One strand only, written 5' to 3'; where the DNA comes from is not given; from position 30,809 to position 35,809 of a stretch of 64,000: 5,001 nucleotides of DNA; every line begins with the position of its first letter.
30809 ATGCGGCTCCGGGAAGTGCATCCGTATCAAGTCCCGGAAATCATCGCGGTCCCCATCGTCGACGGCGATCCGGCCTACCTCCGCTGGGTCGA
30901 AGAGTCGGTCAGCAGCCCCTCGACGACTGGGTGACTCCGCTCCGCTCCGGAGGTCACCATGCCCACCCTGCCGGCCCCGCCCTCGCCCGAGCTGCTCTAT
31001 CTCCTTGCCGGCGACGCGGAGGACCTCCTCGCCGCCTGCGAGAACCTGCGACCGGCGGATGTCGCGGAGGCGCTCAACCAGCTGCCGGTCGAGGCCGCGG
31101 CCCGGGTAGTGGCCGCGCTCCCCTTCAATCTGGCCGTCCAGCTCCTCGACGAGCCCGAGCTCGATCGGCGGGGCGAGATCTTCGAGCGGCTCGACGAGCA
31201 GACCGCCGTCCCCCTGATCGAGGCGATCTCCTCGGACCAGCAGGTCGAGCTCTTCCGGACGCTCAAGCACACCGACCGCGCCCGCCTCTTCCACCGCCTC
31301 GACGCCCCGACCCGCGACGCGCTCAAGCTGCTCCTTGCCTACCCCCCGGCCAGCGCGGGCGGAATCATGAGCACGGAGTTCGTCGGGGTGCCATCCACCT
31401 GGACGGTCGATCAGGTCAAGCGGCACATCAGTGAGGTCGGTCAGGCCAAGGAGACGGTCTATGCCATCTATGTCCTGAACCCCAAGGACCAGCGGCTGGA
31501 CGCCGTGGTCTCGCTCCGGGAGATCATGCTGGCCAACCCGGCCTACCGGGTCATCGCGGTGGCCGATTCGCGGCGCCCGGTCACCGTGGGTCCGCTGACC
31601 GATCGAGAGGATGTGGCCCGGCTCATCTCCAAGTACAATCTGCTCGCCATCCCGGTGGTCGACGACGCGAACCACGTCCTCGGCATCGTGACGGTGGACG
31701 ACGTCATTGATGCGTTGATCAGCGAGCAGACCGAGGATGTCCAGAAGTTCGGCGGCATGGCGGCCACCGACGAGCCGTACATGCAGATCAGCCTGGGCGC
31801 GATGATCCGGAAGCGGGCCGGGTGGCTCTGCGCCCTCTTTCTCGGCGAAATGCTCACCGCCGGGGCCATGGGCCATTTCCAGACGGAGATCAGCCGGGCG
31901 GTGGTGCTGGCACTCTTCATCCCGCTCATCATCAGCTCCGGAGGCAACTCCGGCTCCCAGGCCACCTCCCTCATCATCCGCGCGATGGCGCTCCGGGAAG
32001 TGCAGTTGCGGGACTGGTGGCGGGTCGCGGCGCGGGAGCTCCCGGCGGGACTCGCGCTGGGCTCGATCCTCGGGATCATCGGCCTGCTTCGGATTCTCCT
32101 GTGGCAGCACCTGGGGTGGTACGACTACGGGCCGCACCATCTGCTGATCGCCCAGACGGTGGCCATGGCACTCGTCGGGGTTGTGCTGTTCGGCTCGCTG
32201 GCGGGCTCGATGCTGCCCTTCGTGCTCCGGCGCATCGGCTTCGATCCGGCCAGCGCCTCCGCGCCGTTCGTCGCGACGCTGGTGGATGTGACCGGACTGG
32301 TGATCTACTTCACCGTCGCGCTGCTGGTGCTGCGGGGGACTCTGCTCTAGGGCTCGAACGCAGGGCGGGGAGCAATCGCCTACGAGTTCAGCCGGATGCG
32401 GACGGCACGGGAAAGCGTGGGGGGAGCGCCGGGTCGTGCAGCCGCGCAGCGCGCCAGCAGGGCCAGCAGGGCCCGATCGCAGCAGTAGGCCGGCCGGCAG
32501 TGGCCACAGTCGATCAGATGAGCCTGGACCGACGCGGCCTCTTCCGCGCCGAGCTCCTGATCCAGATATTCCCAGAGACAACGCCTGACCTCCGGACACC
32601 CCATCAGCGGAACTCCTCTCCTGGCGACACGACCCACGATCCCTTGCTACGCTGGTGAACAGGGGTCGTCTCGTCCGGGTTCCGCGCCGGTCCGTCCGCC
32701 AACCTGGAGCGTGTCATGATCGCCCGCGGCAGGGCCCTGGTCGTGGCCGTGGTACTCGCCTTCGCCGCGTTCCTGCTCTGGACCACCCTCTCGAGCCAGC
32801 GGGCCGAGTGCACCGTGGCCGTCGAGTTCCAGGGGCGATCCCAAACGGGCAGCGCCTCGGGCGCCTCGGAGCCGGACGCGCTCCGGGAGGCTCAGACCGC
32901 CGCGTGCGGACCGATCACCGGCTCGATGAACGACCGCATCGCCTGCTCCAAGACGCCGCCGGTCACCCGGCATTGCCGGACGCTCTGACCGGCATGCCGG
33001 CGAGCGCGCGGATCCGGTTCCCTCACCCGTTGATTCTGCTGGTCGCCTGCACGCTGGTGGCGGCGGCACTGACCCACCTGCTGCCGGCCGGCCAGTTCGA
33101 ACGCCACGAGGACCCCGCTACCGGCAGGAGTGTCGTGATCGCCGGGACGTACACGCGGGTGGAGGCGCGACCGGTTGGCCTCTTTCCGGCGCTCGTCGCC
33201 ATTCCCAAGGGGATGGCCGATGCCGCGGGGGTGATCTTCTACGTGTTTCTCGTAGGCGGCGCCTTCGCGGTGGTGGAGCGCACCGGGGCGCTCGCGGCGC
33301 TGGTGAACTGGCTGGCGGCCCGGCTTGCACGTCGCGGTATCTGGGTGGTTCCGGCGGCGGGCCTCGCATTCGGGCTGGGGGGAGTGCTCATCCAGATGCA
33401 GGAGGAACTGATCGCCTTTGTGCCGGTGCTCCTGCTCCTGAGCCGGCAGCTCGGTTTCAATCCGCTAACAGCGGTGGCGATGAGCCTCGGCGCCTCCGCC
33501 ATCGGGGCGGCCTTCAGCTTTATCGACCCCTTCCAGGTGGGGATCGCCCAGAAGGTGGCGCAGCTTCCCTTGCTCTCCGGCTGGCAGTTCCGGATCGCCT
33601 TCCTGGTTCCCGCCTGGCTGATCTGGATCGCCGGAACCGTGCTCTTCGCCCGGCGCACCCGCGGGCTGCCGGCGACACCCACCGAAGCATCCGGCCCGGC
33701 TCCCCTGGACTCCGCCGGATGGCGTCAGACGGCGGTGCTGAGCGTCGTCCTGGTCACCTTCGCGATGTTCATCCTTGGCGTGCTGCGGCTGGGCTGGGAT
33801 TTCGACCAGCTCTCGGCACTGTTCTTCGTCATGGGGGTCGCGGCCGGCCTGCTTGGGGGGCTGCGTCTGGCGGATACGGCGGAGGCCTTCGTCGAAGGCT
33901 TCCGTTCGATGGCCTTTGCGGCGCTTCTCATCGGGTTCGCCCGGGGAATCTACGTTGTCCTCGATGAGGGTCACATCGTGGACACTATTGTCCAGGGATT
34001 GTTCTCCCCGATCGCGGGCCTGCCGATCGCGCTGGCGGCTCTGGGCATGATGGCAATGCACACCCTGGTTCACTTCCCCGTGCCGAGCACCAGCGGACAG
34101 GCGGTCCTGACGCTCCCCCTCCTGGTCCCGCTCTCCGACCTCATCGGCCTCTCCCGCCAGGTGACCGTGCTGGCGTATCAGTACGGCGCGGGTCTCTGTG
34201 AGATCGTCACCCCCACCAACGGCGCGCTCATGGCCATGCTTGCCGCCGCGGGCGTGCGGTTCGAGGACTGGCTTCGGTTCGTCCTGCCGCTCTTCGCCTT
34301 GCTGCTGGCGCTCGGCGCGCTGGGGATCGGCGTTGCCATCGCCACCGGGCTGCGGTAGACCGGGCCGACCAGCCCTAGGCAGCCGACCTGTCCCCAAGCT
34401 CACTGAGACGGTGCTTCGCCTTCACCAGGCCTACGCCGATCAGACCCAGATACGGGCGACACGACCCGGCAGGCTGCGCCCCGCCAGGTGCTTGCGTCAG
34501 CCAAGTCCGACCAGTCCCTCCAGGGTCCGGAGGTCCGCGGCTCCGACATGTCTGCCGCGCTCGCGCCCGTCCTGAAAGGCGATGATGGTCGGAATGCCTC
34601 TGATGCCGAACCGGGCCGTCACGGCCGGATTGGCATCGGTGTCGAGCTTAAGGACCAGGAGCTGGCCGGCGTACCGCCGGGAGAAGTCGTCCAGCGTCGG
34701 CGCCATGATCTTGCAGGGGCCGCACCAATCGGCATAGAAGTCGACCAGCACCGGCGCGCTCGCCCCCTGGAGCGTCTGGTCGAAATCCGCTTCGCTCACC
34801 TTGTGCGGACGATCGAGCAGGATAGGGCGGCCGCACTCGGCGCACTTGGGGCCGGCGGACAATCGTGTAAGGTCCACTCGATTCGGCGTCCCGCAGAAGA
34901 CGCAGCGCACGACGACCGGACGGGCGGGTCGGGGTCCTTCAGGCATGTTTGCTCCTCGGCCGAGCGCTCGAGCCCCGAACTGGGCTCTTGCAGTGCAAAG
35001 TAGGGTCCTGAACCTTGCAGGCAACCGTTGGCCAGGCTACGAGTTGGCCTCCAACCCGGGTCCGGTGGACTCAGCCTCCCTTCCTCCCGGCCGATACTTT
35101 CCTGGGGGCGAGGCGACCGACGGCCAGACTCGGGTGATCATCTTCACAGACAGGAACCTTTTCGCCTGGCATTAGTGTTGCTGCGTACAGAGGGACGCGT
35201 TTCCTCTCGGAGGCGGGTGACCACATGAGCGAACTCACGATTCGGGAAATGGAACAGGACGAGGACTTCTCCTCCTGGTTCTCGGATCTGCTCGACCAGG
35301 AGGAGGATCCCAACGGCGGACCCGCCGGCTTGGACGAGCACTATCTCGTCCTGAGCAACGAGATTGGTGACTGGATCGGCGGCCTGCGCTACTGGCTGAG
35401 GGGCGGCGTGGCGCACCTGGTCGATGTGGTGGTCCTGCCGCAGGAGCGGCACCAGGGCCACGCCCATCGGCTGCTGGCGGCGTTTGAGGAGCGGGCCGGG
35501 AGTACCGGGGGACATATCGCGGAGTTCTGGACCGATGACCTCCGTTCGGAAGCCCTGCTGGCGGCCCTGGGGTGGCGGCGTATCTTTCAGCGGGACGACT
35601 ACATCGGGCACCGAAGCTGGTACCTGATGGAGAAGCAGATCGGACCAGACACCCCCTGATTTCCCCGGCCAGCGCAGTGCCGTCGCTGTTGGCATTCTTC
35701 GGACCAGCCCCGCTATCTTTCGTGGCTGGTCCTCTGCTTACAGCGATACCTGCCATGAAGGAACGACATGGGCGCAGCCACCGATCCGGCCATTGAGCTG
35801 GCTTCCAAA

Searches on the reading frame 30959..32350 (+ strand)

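Call 32: search_protein_families(library=pfam, proteins=[window:30959-32350:+])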
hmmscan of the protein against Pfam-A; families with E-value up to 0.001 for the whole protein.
window:30959-32350:+ (463 aa): 3 families
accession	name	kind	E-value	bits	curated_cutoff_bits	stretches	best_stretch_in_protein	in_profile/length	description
PF01769.21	MgtE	-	1.2e-36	126.2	27.6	1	321-453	1-125/125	Divalent cation transporter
PF03448.22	MgtE_N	-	6.8e-19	68.7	25.9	1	30-130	1-101/102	MgtE intracellular N domain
PF00571.33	CBS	-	6.8e-15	55.6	24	1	204-254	6-56/57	CBS domain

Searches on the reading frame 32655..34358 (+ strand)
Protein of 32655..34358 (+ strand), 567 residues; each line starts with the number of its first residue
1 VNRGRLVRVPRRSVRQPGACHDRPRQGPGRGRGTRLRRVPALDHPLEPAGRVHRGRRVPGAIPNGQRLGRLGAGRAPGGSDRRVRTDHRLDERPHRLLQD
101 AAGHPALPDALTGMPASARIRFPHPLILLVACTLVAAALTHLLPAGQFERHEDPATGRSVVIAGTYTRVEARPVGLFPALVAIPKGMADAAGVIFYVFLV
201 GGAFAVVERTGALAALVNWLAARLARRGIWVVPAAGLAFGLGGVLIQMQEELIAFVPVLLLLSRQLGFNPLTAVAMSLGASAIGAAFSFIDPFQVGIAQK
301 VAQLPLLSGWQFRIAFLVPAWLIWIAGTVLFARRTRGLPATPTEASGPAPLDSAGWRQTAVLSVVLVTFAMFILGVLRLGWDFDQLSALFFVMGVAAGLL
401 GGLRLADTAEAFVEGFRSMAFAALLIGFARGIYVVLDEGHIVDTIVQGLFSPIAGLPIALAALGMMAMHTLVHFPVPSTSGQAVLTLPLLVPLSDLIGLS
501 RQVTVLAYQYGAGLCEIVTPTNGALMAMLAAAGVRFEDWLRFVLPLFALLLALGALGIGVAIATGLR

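Call 32: search_protein_families(library=pfam, proteins=[window:32655-34358:+])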
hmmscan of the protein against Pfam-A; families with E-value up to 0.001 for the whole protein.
window:32655-34358:+ (567 aa): 3 families
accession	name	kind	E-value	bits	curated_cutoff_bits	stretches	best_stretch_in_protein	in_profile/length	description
PF03606.21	DcuC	-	3.6e-78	263.6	23.1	1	122-561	1-459/461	C4-dicarboxylate anaerobic carrier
PF03553.21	Na_H_antiporter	-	8e-08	32.3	23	1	362-560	101-300/303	Na+/H+ antiporter family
PF03806.19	ABG_transport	-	0.00013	20.8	27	1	389-530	306-451/502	AbgT putative transporter family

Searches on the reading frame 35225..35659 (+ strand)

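Call 24: search_protein_families(library=pfam, proteins=[window:35225-35659:+])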
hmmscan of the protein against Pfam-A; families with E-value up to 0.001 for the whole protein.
window:35225-35659:+ (144 aa): 2 families
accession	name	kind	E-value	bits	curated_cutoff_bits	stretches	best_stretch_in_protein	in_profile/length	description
PF00583.31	Acetyltransf_1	-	4.2e-09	37.1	20.7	1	6-117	4-116/116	Acetyltransferase (GNAT) family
PF13508.13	Acetyltransf_7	-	1.1e-05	26.1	27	1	38-95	3-61/84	Acetyltransferase (GNAT) domain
